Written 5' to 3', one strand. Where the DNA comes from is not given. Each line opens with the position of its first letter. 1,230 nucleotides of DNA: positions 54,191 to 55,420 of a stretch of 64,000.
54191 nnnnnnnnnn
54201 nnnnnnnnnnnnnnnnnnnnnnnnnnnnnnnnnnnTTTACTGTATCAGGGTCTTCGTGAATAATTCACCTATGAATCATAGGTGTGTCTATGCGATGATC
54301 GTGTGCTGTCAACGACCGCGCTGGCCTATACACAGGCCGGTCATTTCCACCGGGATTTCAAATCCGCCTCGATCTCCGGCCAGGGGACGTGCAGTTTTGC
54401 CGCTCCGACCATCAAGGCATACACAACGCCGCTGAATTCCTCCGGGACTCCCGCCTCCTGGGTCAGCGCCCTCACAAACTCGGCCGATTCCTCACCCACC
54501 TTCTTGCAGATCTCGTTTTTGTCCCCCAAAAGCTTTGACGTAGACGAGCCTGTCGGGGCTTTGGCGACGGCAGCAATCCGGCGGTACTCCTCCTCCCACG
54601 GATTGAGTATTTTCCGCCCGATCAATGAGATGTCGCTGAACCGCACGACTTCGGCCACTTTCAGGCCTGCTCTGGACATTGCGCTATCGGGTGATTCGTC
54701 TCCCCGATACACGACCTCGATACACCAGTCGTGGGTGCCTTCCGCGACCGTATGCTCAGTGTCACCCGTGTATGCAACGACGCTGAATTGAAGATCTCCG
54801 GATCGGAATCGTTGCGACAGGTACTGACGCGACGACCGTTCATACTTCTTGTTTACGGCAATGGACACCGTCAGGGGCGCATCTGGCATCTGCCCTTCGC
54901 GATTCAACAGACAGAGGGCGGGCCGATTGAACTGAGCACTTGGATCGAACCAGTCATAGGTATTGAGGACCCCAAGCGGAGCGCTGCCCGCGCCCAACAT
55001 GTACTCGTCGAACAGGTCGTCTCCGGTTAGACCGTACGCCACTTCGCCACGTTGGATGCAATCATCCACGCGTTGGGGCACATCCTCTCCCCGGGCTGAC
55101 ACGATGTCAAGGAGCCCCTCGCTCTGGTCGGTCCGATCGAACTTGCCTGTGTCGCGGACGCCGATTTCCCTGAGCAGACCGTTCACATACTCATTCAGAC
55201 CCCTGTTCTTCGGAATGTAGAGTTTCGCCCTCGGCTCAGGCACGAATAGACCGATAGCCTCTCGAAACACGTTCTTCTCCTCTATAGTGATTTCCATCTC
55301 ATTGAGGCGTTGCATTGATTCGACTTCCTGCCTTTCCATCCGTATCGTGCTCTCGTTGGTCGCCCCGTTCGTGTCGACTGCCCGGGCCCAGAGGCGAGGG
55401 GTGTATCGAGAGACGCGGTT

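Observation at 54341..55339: Possible HisG-HisE fusion (steps 1 and 2 of histidine biosynthesis in one polypeptide)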

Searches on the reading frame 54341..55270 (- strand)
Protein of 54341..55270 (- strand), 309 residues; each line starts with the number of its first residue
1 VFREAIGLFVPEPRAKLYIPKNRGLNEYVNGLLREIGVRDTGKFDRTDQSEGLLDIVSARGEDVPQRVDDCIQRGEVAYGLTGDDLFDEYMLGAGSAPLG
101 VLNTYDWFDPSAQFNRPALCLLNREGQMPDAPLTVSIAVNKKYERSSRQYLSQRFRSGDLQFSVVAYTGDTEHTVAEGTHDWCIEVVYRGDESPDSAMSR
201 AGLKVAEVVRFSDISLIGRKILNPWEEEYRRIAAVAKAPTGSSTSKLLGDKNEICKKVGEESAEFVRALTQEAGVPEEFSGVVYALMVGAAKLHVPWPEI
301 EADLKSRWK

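Call 48: predict_structure(alignment_id=A2)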
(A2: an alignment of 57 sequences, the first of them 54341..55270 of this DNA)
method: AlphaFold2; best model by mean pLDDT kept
length: 309 residues; sequences in the alignment: 57
mean_pLDDT: 90.5   pTM: 0.70
mean pLDDT of the five models: 90.5, 90.2, 89.3, 89.0, 88.0
residues with pLDDT >= 90: 209; 70-90: 93; 50-70: 6; < 50: 1
segments of 3 or more residues with pLDDT < 50: none
pLDDT, mean of each block of 10 residues (from residue 1): 81 95 86 93 90 97 96 93 95 85 89 89 89 87 94 81 94 95 90 83 93 92 82 85 86 96 97 93 97 93 88
secondary structure, 60 per line:
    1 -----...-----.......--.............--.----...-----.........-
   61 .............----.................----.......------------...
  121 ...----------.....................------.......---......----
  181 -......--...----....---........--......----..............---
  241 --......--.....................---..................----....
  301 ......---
elements in order: E14-20 H23-35 E43-45 E51-59 H61-73 E78-83 H84-94 E99-105 E118-123 E134-140 H141-154 E161-167 H171-176 E182-187 H197-200 E204-211 E214-219 H224-237 H243-248 H251-271 H275-292 H297-306

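Call 50: search_protein_representatives(protein=window:54341-55270:-)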
Query: 309 residues. Proteins with E-value up to 0.001 (for the whole library): 147; up to 1e-10: 108; up to 1e-30: 40. The best 147 are listed.
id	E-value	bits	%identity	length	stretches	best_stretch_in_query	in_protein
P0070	2.2e-113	394.9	59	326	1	1-309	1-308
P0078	2.0e-91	322.7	63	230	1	1-227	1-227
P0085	7.1e-78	278.2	50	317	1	1-308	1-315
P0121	9.7e-75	267.9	74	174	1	1-162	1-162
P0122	1.8e-70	253.9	48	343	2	95-307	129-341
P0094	4.6e-68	246.0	62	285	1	46-221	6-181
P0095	7.5e-67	242.0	53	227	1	1-218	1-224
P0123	2.1e-63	230.7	83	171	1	1-126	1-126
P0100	2.7e-62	227.1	41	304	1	1-308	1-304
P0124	2.4e-59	217.4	81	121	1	64-183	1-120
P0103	9.1e-59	215.5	45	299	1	1-307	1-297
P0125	4.1e-54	200.2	43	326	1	1-309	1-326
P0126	1.1e-53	198.8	43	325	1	1-296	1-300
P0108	1.4e-53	198.4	53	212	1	101-307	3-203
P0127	2.3e-53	197.7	45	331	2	44-288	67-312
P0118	2.2e-43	165.0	50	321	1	1-222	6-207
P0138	2.5e-40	155.0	38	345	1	16-273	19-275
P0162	3.2e-21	92.2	37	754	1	48-220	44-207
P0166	1.4e-19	86.8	38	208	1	56-218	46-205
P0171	3.0e-18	82.4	32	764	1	55-272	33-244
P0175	1.0e-17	80.7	34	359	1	59-300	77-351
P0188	1.2e-15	73.8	31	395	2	55-220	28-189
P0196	1.8e-14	70.0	33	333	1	56-220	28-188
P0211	1.1e-11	60.9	34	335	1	56-220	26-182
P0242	6.6e-06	41.9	37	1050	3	155-194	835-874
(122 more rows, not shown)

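Call 51: search_protein_families(library=pfam, proteins=[P0162, P0171, P0242, P0188, P0175, P0196, P0211, P0166, P0138], max_evalue=0.001)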
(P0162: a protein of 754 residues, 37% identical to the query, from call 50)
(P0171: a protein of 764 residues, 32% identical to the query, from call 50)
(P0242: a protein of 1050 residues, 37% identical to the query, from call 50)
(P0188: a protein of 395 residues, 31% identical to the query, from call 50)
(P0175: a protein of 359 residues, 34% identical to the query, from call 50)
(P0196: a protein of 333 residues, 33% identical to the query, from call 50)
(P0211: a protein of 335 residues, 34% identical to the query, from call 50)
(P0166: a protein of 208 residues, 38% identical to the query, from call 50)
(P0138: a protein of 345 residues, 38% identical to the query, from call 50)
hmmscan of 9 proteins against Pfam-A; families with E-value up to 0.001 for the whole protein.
P0162 (754 aa): 7 families
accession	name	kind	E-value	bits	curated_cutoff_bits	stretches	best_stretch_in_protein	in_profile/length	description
PF00155.27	Aminotran_1_2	-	3.4e-54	184.8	19.7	1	214-533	4-361/361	Aminotransferase class I and II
PF13419.12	HAD_2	-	5.9e-22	79.1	23.8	1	542-723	1-178/178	Haloacid dehalogenase-like hydrolase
PF00702.32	Hydrolase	-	1.1e-16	62.3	26.4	1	540-717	2-191/191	haloacid dehalogenase-like hydrolase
PF01634.23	HisG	-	5.3e-16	59.4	25.5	1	54-207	3-139/158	ATP phosphoribosyltransferase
PF00266.25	Aminotran_5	-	3.4e-08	33.3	21.5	1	247-372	45-177/371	Aminotransferase class-V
PF01053.26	Cys_Met_Meta_PP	-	0.00012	21.2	27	1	249-373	56-176/381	Cys/Met metabolism PLP-dependent enzyme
PF13242.12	Hydrolase_like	-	0.00021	21.6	22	1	681-730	3-55/75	HAD-hyrolase-like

P0171 (764 aa): 5 families
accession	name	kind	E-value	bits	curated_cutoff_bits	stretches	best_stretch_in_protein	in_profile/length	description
PF00155.27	Aminotran_1_2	-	1.7e-61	208.9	19.7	1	218-537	3-360/361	Aminotransferase class I and II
PF13419.12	HAD_2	-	7.8e-24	85.2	23.8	1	548-728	2-176/178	Haloacid dehalogenase-like hydrolase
PF00702.32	Hydrolase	-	1.5e-22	81.4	26.4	1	545-723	2-190/191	haloacid dehalogenase-like hydrolase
PF01634.23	HisG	-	2.9e-21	76.5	25.5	1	41-203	4-150/158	ATP phosphoribosyltransferase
PF00266.25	Aminotran_5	-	7.1e-09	35.5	21.5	1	240-377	33-177/371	Aminotransferase class-V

P0242 (1050 aa): 3 families
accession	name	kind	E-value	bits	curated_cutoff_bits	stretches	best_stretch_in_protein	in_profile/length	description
PF07675.18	Cleaved_Adhesin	-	2.8e-99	330.7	21.4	2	661-823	2-174/174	Cleaved Adhesin Domain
PF18962.6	Por_Secre_tail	-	1.9e-13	50.9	27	1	980-1042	1-68/75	Secretion system C-terminal sorting domain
PF16303.10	DUF4945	-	0.00016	22.1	28.4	0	216-241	14-39/115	Domain of unknown function (DUF4945)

P0188 (395 aa): 3 families
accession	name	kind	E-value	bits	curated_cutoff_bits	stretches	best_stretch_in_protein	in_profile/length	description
PF01502.23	PRA-CH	-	1.2e-32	112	27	1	220-293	1-74/74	Phosphoribosyl-AMP cyclohydrolase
PF01503.22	PRA-PH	-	1.9e-17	63.9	21.3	1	303-383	4-86/86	Phosphoribosyl-ATP pyrophosphohydrolase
PF01634.23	HisG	-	7.4e-16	58.9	25.5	1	41-193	5-143/158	ATP phosphoribosyltransferase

P0175 (359 aa): 2 families
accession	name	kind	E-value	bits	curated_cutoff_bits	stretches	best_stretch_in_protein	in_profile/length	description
PF01634.23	HisG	-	1.9e-07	31.6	25.5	1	124-226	22-119/158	ATP phosphoribosyltransferase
PF01503.22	PRA-PH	-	5.6e-07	30.3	21.3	1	279-357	6-84/86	Phosphoribosyl-ATP pyrophosphohydrolase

P0196 (333 aa): 2 families
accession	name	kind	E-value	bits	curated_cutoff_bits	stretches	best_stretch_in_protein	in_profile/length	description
PF01634.23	HisG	-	2.7e-20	73.3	25.5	1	35-192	4-143/158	ATP phosphoribosyltransferase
PF01502.23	PRA-CH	-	8.6e-09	35.6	27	1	214-255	35-74/74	Phosphoribosyl-AMP cyclohydrolase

P0211 (335 aa): 2 families
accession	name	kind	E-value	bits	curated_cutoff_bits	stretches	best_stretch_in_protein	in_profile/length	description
PF01502.23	PRA-CH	-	3e-29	101.1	27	1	235-309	1-74/74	Phosphoribosyl-AMP cyclohydrolase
PF01634.23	HisG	-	4.7e-17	62.8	25.5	1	32-186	3-143/158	ATP phosphoribosyltransferase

P0166 (208 aa): 1 family
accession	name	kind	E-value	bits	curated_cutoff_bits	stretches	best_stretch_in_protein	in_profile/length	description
PF01634.23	HisG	-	2.8e-15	57.1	25.5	1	50-200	1-132/158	ATP phosphoribosyltransferase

P0138 (345 aa): 2 families
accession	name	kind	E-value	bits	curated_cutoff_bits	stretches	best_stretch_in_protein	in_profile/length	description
PF01503.22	PRA-PH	-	1.2e-10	42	21.3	1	231-338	6-81/86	Phosphoribosyl-ATP pyrophosphohydrolase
PF01634.23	HisG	-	2.7e-10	40.9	25.5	1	65-223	1-143/158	ATP phosphoribosyltransferase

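Call 52: fold_search(model_id=the predicted structure, library=pdb)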
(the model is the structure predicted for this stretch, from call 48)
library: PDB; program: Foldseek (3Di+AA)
matches with E <= 10: 1113; with E <= 0.001: 416
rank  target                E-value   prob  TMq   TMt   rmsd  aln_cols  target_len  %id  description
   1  4yb6_A                7.7e-13  1.00  0.49  0.51   5.5       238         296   18  Adenosine triphosphate phosphoribosyltransferase from Campylobacter jejuni in complex with the inhibitors AMP and hist (released 2016-03-09)
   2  4yb6_B                8.2e-13  1.00  0.47  0.50   5.7       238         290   18  Adenosine triphosphate phosphoribosyltransferase from Campylobacter jejuni in complex with the inhibitors AMP and hist (released 2016-03-09)
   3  4yb6_E                1.8e-12  1.00  0.49  0.51   5.5       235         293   19  Adenosine triphosphate phosphoribosyltransferase from Campylobacter jejuni in complex with the inhibitors AMP and hist (released 2016-03-09)
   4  7dam_A                1.9e-12  1.00  0.48  0.52   5.5       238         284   18  Adenosine triphosphate phosphoribosyltransferase from Vibrio cholerae (released 2021-10-20)
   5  7dah_E                2.2e-12  1.00  0.50  0.52   5.0       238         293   18  Adenosine triphosphate phosphoribosyltransferase from Vibrio cholerae in complex with ATP and PRPP (released 2021-10-20)
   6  7dah_F                2.7e-12  1.00  0.50  0.54   4.8       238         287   19  Adenosine triphosphate phosphoribosyltransferase from Vibrio cholerae in complex with ATP and PRPP (released 2021-10-20)
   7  7dam_B                3.2e-12  1.00  0.48  0.54   4.5       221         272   19  Adenosine triphosphate phosphoribosyltransferase from Vibrio cholerae (released 2021-10-20)
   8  2vd3_B                3.8e-12  1.00  0.47  0.50   5.6       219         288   20  The structure of histidine inhibited HisG from Methanobacterium thermoautotrophicum (released 2008-11-04)
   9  7dah_A                5.1e-12  1.00  0.50  0.54   5.0       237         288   18  Adenosine triphosphate phosphoribosyltransferase from Vibrio cholerae in complex with ATP and PRPP (released 2021-10-20)
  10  2vd3_A                5.1e-12  1.00  0.47  0.50   5.6       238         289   19  The structure of histidine inhibited HisG from Methanobacterium thermoautotrophicum (released 2008-11-04)
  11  7dah_C                5.8e-12  1.00  0.50  0.54   5.0       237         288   18  Adenosine triphosphate phosphoribosyltransferase from Vibrio cholerae in complex with ATP and PRPP (released 2021-10-20)
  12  4yb5_B                6.1e-12  1.00  0.47  0.49   5.9       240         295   19  Adenosine triphosphate phosphoribosyltransferase from Campylobacter jejuni in complex with the allosteric inhibitor hi (released 2016-03-09)
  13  7dah_D                6.9e-12  1.00  0.50  0.54   5.0       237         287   18  Adenosine triphosphate phosphoribosyltransferase from Vibrio cholerae in complex with ATP and PRPP (released 2021-10-20)
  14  7dah_B                7.8e-12  1.00  0.50  0.52   5.1       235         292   18  Adenosine triphosphate phosphoribosyltransferase from Vibrio cholerae in complex with ATP and PRPP (released 2021-10-20)
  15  5ubh_A                9.3e-12  1.00  0.49  0.67   5.3       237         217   19  Catalytic core domain of Adenosine triphosphate phosphoribosyltransferase from Campylobacter jejuni with bound ATP (released 2017-12-20)
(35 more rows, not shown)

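Call 66: search_dna_similar(query=window:54341-55270:-, collection=plasmids, mode=protein, max_evalue=0.001, max_rows=10)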
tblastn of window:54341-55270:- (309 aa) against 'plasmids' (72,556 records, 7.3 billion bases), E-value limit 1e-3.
No match.

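Call 67: search_dna_similar(query=window:54341-55270:-, collection=phages, mode=protein, max_evalue=0.001, max_rows=10)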
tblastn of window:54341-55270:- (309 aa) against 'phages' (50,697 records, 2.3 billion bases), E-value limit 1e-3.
No match.

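Call 68: search_protein_families(library=padloc, proteins=[window:54341-55270:-], max_evalue=0.01)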
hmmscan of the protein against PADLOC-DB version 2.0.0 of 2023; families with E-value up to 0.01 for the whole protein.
window:54341-55270:- (309 aa): 0 families
